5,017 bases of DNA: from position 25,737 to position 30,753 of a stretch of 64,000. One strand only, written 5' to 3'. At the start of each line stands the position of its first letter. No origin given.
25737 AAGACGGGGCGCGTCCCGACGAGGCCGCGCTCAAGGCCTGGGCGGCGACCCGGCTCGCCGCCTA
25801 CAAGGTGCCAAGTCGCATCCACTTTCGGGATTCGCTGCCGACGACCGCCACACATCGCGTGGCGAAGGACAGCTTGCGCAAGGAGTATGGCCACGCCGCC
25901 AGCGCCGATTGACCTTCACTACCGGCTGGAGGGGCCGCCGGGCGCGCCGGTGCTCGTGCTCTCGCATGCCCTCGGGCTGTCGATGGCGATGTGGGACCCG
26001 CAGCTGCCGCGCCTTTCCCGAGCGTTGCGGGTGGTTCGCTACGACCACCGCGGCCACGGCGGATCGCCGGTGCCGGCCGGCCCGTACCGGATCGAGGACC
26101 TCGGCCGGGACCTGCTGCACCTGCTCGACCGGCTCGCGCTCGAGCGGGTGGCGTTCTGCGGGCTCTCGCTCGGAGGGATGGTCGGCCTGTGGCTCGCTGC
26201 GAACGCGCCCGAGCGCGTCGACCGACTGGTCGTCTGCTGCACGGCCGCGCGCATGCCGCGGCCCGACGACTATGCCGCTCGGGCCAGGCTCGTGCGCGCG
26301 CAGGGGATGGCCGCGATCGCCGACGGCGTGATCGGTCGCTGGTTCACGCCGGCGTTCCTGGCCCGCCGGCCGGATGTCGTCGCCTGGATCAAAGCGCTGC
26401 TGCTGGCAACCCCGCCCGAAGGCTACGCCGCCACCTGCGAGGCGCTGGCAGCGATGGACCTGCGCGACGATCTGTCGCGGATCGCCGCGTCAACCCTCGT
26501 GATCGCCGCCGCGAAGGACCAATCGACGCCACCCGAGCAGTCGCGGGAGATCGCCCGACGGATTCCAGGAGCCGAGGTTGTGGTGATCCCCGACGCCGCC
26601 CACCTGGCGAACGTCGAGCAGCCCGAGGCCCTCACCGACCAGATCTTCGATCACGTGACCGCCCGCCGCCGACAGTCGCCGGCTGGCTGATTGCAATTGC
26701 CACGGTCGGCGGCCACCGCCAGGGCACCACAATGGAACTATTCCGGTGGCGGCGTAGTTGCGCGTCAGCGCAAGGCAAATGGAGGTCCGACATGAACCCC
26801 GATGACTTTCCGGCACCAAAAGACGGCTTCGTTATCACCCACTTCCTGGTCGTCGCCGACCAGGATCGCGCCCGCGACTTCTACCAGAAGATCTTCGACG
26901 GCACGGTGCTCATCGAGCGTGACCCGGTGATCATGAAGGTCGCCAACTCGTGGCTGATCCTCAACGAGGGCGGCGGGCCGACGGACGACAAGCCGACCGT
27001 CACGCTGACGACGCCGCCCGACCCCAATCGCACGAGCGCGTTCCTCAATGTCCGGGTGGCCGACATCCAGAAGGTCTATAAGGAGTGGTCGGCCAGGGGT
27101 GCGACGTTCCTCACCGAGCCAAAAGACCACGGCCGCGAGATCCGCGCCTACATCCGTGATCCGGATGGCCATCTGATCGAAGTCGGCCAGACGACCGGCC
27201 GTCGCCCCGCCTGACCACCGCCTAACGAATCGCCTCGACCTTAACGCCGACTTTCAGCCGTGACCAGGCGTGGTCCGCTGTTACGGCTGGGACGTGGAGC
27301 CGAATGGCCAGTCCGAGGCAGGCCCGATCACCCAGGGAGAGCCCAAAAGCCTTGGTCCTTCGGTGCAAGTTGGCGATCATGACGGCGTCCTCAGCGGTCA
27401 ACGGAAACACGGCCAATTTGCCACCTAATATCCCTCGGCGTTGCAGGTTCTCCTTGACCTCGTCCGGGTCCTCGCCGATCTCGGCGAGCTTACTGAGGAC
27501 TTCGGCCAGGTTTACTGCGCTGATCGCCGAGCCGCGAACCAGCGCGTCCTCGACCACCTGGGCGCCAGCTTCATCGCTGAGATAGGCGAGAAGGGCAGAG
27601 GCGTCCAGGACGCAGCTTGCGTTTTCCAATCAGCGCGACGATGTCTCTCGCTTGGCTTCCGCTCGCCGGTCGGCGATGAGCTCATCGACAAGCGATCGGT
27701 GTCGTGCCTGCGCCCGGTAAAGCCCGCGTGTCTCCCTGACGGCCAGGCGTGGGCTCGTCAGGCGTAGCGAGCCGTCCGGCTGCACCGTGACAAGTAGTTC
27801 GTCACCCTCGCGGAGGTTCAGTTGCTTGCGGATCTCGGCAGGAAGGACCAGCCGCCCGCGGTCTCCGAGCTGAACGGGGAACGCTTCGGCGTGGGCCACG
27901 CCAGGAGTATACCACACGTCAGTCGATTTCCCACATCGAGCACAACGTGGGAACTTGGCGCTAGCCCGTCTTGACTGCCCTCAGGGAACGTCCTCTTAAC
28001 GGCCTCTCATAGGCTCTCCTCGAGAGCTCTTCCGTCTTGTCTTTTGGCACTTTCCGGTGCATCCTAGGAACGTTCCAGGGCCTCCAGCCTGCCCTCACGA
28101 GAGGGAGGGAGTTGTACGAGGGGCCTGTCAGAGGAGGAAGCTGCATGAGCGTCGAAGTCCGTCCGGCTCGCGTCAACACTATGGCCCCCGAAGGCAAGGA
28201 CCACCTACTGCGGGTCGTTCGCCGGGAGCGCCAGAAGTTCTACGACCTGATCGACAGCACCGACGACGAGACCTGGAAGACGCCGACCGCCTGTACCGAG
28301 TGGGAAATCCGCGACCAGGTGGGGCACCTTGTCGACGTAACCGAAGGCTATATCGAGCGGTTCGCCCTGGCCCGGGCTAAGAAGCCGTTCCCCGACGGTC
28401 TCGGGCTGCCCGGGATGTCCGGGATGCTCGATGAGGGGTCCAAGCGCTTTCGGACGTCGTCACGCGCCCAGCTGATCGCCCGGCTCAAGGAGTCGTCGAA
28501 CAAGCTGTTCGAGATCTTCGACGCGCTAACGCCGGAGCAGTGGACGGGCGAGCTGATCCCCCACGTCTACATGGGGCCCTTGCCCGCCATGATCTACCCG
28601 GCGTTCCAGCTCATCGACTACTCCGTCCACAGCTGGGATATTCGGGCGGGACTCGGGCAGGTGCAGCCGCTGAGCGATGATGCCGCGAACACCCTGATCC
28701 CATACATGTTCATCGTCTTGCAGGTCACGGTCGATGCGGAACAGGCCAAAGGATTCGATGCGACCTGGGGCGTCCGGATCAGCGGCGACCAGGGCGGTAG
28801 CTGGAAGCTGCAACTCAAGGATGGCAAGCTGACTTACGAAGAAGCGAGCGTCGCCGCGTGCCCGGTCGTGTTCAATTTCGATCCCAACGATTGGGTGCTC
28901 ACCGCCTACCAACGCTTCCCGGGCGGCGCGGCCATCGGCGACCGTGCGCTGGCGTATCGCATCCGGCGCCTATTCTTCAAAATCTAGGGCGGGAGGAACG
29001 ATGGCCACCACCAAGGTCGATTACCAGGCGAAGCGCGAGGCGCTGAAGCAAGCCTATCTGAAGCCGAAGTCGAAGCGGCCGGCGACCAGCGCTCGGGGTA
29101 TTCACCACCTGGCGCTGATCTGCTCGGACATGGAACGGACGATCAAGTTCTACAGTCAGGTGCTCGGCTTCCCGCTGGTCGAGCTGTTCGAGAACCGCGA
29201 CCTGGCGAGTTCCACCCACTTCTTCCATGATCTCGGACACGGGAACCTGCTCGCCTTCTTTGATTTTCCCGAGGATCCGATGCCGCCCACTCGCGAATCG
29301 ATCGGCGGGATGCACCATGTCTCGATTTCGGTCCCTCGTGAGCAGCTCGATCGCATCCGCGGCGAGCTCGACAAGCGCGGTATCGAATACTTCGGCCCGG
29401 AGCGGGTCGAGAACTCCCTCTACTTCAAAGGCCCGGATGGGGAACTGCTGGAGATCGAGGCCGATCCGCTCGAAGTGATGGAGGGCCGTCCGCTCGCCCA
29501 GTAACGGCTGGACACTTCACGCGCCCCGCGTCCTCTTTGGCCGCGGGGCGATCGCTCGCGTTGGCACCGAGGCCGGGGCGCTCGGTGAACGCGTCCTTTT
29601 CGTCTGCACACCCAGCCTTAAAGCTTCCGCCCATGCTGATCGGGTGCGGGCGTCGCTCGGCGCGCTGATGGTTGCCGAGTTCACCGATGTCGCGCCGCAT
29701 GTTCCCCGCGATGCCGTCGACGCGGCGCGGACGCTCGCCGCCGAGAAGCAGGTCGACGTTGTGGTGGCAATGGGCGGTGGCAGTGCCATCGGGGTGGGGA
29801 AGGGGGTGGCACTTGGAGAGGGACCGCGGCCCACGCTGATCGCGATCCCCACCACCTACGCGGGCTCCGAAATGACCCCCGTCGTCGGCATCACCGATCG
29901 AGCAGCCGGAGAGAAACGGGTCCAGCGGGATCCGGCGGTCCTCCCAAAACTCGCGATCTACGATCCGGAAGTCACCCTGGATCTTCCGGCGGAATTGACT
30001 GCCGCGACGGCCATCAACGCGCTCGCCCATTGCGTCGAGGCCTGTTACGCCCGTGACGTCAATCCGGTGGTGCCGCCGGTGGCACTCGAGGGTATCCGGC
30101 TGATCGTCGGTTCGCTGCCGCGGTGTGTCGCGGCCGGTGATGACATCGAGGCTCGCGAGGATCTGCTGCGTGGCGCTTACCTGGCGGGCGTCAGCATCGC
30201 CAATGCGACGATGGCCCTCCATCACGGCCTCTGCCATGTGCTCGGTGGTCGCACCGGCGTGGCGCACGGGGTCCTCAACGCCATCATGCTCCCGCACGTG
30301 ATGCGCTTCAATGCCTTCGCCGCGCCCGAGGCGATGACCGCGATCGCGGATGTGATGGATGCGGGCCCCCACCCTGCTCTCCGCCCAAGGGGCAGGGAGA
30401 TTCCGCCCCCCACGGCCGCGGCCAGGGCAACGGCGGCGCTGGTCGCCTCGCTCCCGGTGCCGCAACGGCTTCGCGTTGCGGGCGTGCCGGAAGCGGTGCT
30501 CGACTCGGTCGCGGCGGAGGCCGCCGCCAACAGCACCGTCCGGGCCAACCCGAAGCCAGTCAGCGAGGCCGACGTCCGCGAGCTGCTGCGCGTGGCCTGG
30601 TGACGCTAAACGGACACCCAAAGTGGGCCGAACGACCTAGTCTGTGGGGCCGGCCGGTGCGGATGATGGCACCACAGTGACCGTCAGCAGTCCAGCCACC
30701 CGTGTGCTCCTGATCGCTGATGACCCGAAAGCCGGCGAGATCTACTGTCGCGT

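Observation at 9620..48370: Dispersed G/C-rich hairpin repeat family at 12 loci: two hairpin types sharing an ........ module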

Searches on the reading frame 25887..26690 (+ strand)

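Call 62: search_protein_families(library=pfam, proteins=[window:25887-26690:+], max_evalue=0.001)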
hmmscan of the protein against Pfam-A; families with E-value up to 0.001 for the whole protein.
window:25887-26690:+ (267 aa): 6 families
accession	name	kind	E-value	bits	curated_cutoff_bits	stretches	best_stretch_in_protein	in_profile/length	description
PF00561.26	Abhydrolase_1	-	1.2e-30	107.4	25.8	1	21-245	1-244/245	alpha/beta hydrolase fold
PF12697.13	Abhydrolase_6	-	3.3e-23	83.9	26.3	1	23-250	1-215/217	Alpha/beta hydrolase family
PF12146.15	Hydrolase_4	-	7.3e-17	61.9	27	1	47-242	32-235/239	Serine aminopeptidase, S33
PF03096.20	Ndr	-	6.4e-06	25.5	23.3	1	69-252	82-271/283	Ndr family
PF08386.16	Abhydrolase_4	-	0.00025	21.6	21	1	200-246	34-80/103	TAP-like protein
PF06821.19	Ser_hydrolase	-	0.0006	20.2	22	0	159-241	73-155/172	Serine hydrolase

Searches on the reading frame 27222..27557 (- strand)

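Call 47: search_protein_families(library=pfam, proteins=[window:27222-27557:-], max_evalue=0.01)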
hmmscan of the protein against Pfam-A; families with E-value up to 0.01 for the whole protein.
window:27222-27557:- (111 aa): 1 family
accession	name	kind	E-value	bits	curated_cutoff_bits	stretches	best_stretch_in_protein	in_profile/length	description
PF01850.27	PIN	-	5.1e-09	37.2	23.6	1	11-102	32-118/120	PIN domain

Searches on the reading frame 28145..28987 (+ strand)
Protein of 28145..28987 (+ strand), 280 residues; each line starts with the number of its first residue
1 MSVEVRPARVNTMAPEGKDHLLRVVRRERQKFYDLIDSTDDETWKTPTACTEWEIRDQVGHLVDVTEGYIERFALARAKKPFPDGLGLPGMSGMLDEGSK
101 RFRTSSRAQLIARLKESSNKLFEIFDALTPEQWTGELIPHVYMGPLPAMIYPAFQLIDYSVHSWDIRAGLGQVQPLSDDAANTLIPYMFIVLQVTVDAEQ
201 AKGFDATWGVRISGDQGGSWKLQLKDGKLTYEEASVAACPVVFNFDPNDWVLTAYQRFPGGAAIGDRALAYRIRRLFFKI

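Call 46: search_protein_families(library=pfam, proteins=[window:28145-28987:+], max_evalue=0.01)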
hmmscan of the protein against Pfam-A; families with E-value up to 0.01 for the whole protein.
window:28145-28987:+ (280 aa): 4 families
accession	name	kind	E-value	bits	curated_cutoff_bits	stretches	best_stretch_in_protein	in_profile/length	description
PF11716.13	MDMPI_N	-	1.1e-16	62.2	24.2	1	25-167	1-140/140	Mycothiol maleylpyruvate isomerase N-terminal domain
PF12867.12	DinB_2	-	2.6e-09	38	24.8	1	26-140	3-102/128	DinB superfamily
PF05163.17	DinB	-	1.8e-07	31.7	23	1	18-77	6-65/165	DinB family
PF08020.16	DUF1706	-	0.00098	19.5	24.2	0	15-63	4-55/166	Protein of unknown function (DUF1706)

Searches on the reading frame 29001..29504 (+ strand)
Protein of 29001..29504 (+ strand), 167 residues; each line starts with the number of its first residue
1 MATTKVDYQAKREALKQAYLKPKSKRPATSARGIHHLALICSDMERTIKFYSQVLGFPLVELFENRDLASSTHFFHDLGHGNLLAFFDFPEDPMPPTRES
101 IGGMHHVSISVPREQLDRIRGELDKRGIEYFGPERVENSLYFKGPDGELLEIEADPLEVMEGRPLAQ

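Call 63: search_protein_families(library=pfam, proteins=[window:29001-29504:+], max_evalue=0.001)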
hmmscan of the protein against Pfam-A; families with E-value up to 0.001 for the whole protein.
window:29001-29504:+ (167 aa): 3 families
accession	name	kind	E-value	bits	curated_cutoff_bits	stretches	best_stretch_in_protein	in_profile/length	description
PF00903.31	Glyoxalase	-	2e-13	51.3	20.6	1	33-152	1-121/121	Glyoxalase/Bleomycin resistance protein/Dioxygenase superfamily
PF13669.12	Glyoxalase_4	-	6.3e-06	26.9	27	1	35-131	1-94/109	Glyoxalase/Bleomycin resistance protein/Dioxygenase superfamily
PF22677.2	Ble-like_N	-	0.00043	20.4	24.5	0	36-61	4-29/41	Bleomycin resistance protein-like N-terminal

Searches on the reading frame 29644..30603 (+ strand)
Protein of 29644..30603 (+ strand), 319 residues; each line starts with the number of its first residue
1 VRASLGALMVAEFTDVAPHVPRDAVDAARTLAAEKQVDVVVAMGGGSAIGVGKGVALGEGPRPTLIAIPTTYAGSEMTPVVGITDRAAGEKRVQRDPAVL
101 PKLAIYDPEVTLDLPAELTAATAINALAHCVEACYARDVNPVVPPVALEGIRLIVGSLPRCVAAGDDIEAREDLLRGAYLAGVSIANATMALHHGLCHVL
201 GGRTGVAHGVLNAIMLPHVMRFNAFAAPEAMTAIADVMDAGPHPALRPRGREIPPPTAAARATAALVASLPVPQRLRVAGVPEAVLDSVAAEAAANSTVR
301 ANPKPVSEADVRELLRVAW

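Call 46: search_protein_families(library=pfam, proteins=[window:29644-30603:+], max_evalue=0.01)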
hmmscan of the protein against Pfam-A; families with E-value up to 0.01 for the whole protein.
window:29644-30603:+ (319 aa): 3 families
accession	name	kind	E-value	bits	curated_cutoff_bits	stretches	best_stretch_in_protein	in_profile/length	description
PF25137.1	ADH_Fe_C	-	4.8e-41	141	27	1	119-318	1-193/194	Fe-containing alcohol dehydrogenase family, C-terminal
PF00465.25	Fe-ADH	-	2.6e-23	82.9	31.3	1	8-108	52-168/168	Iron-containing alcohol dehydrogenase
PF13685.12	Fe-ADH_2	-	6.1e-05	23.5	28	1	20-73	58-109/149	Iron-containing alcohol dehydrogenase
